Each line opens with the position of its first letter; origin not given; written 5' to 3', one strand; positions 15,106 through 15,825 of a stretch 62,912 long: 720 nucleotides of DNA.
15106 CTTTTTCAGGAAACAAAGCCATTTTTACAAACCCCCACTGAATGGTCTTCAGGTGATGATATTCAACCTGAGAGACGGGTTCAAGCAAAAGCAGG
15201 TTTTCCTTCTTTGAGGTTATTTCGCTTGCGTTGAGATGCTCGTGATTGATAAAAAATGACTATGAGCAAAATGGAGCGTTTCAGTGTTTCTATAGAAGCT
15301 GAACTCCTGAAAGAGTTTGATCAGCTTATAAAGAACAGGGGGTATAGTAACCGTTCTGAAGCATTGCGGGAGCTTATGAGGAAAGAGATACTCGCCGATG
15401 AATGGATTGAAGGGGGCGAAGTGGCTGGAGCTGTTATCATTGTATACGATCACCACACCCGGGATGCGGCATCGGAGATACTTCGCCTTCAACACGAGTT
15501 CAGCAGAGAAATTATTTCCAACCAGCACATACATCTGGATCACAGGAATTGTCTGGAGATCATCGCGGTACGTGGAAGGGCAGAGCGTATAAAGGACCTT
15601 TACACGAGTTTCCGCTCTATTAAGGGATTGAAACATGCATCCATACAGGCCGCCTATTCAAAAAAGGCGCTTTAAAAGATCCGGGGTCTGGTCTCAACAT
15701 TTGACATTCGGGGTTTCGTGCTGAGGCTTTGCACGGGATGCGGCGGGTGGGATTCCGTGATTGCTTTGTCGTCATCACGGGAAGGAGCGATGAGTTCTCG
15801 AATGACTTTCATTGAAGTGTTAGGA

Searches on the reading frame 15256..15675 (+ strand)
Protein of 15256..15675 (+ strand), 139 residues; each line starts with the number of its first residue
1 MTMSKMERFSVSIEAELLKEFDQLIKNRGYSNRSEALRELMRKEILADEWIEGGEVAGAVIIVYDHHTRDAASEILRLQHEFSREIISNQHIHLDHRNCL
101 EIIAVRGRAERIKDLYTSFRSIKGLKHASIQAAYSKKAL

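Call 46: search_protein_families(library=pfam, proteins=[window:15256-15675:+], max_evalue=0.001)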
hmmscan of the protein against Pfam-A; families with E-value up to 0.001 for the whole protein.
window:15256-15675:+ (139 aa): 2 families
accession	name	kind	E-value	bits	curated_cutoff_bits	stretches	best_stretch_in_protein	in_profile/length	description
PF08753.17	NikR_C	-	1.7e-27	95.9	22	1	57-130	1-74/77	NikR C terminal nickel binding domain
PF01402.27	RHH_1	-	5.6e-08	32.9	20.5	1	8-44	1-36/39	Ribbon-helix-helix protein, copG family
